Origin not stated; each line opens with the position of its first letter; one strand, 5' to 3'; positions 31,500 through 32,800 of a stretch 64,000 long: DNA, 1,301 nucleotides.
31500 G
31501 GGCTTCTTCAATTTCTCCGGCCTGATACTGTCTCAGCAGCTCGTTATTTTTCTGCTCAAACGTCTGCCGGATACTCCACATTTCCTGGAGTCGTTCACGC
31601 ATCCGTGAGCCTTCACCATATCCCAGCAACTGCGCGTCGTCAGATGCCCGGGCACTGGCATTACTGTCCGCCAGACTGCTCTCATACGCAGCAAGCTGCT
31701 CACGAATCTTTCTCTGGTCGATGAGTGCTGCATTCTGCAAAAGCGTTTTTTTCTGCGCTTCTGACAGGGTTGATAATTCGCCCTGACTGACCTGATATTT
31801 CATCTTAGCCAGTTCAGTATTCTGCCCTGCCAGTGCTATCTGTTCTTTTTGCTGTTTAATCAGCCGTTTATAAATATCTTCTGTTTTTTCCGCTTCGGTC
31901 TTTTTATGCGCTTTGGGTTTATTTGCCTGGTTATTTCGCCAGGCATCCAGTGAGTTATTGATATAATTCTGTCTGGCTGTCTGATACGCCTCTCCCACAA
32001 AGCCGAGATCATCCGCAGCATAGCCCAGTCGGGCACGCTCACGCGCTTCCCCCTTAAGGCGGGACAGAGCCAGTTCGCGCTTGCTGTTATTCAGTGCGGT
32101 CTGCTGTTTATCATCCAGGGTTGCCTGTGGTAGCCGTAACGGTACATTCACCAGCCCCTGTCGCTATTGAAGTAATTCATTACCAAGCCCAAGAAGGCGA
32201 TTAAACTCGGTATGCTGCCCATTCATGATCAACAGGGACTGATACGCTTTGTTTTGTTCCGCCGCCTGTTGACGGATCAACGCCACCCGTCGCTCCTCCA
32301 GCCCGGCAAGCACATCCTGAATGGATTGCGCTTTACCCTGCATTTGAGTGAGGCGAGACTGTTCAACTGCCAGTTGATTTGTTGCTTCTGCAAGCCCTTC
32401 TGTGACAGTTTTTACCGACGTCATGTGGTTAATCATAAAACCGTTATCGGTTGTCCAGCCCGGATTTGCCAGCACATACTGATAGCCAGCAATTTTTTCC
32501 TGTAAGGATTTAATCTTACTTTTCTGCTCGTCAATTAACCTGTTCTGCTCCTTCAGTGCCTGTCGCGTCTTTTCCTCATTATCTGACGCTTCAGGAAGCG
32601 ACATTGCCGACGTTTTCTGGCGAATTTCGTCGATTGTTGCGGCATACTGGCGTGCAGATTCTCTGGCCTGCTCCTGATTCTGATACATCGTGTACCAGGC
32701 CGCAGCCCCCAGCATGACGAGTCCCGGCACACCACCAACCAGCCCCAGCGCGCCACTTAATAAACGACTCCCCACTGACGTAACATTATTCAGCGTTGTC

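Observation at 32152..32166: Tape measure gene interrupted by a single in-frame TAG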

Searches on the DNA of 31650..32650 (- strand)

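Call 4: search_dna_similar(query=window:31650-32650:-, collection=ecoli_genomes, mode=near, max_rows=30)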
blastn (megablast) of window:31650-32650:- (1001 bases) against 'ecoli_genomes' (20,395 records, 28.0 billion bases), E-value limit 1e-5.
Records with a match: 1894; places in all: 3656; records where one place covers at least 80% of the query: 1884.
Genomes with a match: 1888 of 5426; with a place that covers at least 80% of the query: 1878. Places per genome that has any: lowest 1, median 1, highest 7. On chromosomes: 3650 places; on plasmids: 6.
Best place of each record, by identity: >=99% 18; 95-99% 842; 90-95% 4; 80-90% 40; 60-80% 990.
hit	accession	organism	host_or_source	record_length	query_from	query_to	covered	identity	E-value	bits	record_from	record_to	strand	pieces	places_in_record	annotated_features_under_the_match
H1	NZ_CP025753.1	Escherichia coli strain CV839-06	intestine membrane of a diarrheic piglet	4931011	1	1001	100%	99.9%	0e+0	1844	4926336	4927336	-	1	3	phage tail tape measure protein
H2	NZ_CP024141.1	Escherichia coli strain 14EC029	clinical patient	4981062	1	1001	100%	99.9%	0e+0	1844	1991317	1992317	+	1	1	phage tail tape measure protein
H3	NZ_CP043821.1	Escherichia coli strain RM10740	Feral pig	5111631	1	1001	100%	99.9%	0e+0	1844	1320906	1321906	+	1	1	phage tail tape measure protein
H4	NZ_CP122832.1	Escherichia coli strain ETEC1730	Sus scrofa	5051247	1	1001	100%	99.9%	0e+0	1844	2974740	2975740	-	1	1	phage tail tape measure protein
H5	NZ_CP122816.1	Escherichia coli strain ETEC1731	Sus scrofa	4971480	1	1001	100%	99.9%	0e+0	1844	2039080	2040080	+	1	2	phage tail tape measure protein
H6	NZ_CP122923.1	Escherichia coli strain ETEC1703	Sus scrofa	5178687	1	1001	100%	99.9%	0e+0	1844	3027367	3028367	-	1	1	phage tail tape measure protein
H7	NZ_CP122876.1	Escherichia coli strain ETEC1717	Sus scrofa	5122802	1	1001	100%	99.9%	0e+0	1844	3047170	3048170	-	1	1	phage tail tape measure protein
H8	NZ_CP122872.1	Escherichia coli strain ETEC1718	Sus scrofa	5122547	1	1001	100%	99.9%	0e+0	1844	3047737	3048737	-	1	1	phage tail tape measure protein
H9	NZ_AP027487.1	Escherichia coli strain LR-21-1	Homo sapiens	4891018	1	1001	100%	99.9%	0e+0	1844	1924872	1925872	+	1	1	phage tail tape measure protein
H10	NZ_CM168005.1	Escherichia coli strain PEC422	Sus scrofa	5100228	1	1001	100%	99.9%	0e+0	1844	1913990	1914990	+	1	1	phage tail tape measure protein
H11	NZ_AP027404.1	Escherichia coli strain EC416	Sus scrofa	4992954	1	1001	100%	99.8%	0e+0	1838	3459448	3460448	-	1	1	phage tail tape measure protein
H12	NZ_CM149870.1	Escherichia coli strain HCP5S3_I2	Sus scrofa domesticus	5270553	1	1001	100%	99.7%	0e+0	1832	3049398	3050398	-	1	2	phage tail tape measure protein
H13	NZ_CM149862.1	Escherichia coli strain LCP30S3_I5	Sus scrofa domesticus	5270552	1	1001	100%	99.7%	0e+0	1832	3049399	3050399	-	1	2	phage tail tape measure protein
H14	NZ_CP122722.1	Escherichia coli strain ETEC1747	Sus scrofa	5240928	1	1001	100%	99.3%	0e+0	1810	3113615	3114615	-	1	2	phage tail tape measure protein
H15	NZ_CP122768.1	Escherichia coli strain ETEC1738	Sus scrofa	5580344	1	1001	100%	99.1%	0e+0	1799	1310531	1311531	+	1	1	phage tail tape measure protein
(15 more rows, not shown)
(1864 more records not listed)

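Call 5: get_annotated_region(hit=H1, flank=4000)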
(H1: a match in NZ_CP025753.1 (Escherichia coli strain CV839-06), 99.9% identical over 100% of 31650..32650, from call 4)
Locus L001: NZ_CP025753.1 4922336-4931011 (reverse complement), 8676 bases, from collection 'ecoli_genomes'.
description: Escherichia coli strain CV839-06 chromosome, complete genome
organism: Escherichia coli strain CV839-06 (NCBI taxid 562)
replicon: chromosome; assembly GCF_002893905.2
host: -; source: intestine membrane of a diarrheic piglet; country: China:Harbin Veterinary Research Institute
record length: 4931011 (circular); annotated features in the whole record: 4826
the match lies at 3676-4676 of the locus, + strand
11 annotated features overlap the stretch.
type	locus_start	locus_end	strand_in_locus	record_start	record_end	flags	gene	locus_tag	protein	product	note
CDS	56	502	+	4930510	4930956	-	-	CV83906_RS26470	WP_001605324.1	HK97-gp10 family putative phage morphogenesis protein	-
CDS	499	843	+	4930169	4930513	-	gp17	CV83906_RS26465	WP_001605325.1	tail completion protein gp17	-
CDS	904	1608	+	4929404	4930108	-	-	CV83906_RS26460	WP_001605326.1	immunoglobulin domain-containing protein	-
CDS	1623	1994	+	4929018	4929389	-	-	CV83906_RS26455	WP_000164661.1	phage tail assembly chaperone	-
CDS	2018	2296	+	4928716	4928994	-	-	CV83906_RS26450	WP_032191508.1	phage tail assembly protein T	-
CDS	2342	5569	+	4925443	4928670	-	-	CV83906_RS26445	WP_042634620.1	phage tail tape measure protein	-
CDS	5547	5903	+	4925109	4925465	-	-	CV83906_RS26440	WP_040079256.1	phage tail protein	-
CDS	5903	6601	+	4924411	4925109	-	-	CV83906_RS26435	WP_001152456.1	phage minor tail protein L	-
CDS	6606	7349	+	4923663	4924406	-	-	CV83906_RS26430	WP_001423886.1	C40 family peptidase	-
CDS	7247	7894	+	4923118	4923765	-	-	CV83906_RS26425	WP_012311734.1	tail assembly protein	-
CDS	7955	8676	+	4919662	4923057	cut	gpJ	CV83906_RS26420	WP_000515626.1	phage attachment tail tip protein J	-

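Call 6: get_annotated_region(hit=H2, flank=4000)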
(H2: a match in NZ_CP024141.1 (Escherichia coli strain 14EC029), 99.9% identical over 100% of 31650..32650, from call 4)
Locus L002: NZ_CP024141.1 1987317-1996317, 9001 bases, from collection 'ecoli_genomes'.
description: Escherichia coli strain 14EC029 chromosome, complete genome
organism: Escherichia coli strain 14EC029 (NCBI taxid 562)
replicon: chromosome; assembly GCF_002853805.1
host: -; source: clinical patient; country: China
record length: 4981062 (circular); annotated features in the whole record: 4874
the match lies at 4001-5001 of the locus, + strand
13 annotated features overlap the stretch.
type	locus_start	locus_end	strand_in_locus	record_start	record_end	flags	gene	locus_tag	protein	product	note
CDS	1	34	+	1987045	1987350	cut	-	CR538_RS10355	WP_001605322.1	head-tail connector protein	-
CDS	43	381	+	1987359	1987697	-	-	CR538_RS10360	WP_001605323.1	phage head closure protein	-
CDS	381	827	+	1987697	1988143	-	-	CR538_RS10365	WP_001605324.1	HK97-gp10 family putative phage morphogenesis protein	-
CDS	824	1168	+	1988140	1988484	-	gp17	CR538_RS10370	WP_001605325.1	tail completion protein gp17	-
CDS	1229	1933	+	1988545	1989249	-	-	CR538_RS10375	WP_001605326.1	immunoglobulin domain-containing protein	-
CDS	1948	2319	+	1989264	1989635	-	-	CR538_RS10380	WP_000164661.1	phage tail assembly chaperone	-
CDS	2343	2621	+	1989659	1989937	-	-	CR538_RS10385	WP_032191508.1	phage tail assembly protein T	-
CDS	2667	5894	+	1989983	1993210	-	-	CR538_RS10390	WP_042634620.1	phage tail tape measure protein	-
CDS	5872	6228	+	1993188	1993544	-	-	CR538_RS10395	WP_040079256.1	phage tail protein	-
CDS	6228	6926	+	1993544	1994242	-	-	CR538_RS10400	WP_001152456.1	phage minor tail protein L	-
CDS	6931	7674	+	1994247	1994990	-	-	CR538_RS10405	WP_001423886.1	C40 family peptidase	-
CDS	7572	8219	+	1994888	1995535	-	-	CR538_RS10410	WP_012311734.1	tail assembly protein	-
CDS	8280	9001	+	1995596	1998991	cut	gpJ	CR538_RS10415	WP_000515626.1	phage attachment tail tip protein J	-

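Call 10: search_dna_similar(query=window:32126-32206:-, collection=ecoli_genomes, mode=near, max_rows=15)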
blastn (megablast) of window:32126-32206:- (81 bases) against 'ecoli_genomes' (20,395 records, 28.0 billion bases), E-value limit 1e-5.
Records with a match: 975; places in all: 1089; records where one place covers at least 80% of the query: 974.
Genomes with a match: 975 of 5426; with a place that covers at least 80% of the query: 974. Places per genome that has any: lowest 1, median 1, highest 6. On chromosomes: 1089 places; on plasmids: 0.
Best place of each record, by identity: 95-99% 785; 90-95% 96; 80-90% 94.
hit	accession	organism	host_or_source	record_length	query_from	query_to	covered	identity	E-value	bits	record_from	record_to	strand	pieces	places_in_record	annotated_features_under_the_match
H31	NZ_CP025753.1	Escherichia coli strain CV839-06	intestine membrane of a diarrheic piglet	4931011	1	81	100%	98.8%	3e-32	145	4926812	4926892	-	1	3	phage tail tape measure protein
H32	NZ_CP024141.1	Escherichia coli strain 14EC029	clinical patient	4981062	1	81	100%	98.8%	3e-32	145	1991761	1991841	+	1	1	phage tail tape measure protein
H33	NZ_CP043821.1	Escherichia coli strain RM10740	Feral pig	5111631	1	81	100%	98.8%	3e-32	145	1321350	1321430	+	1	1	phage tail tape measure protein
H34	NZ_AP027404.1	Escherichia coli strain EC416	Sus scrofa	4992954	1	81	100%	98.8%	3e-32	145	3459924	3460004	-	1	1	phage tail tape measure protein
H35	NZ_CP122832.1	Escherichia coli strain ETEC1730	Sus scrofa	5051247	1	81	100%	98.8%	3e-32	145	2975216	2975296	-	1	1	phage tail tape measure protein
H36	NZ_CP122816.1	Escherichia coli strain ETEC1731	Sus scrofa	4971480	1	81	100%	98.8%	3e-32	145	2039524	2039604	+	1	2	phage tail tape measure protein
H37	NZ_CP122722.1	Escherichia coli strain ETEC1747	Sus scrofa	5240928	1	81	100%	98.8%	3e-32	145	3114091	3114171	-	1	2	phage tail tape measure protein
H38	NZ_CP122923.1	Escherichia coli strain ETEC1703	Sus scrofa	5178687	1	81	100%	98.8%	3e-32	145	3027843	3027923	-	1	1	phage tail tape measure protein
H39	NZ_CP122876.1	Escherichia coli strain ETEC1717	Sus scrofa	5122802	1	81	100%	98.8%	3e-32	145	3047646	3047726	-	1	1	phage tail tape measure protein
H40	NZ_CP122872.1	Escherichia coli strain ETEC1718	Sus scrofa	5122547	1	81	100%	98.8%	3e-32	145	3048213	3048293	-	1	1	phage tail tape measure protein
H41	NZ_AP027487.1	Escherichia coli strain LR-21-1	Homo sapiens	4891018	1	81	100%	98.8%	3e-32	145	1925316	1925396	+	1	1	phage tail tape measure protein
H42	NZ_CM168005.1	Escherichia coli strain PEC422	Sus scrofa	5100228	1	81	100%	98.8%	3e-32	145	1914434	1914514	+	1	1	phage tail tape measure protein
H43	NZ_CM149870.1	Escherichia coli strain HCP5S3_I2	Sus scrofa domesticus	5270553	1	81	100%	98.8%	3e-32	145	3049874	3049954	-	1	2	phage tail tape measure protein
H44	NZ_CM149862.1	Escherichia coli strain LCP30S3_I5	Sus scrofa domesticus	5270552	1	81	100%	98.8%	3e-32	145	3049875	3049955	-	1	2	phage tail tape measure protein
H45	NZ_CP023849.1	Escherichia coli strain 4/0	Homo sapiens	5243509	1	81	100%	97.5%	1e-30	139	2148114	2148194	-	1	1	phage tail tape measure protein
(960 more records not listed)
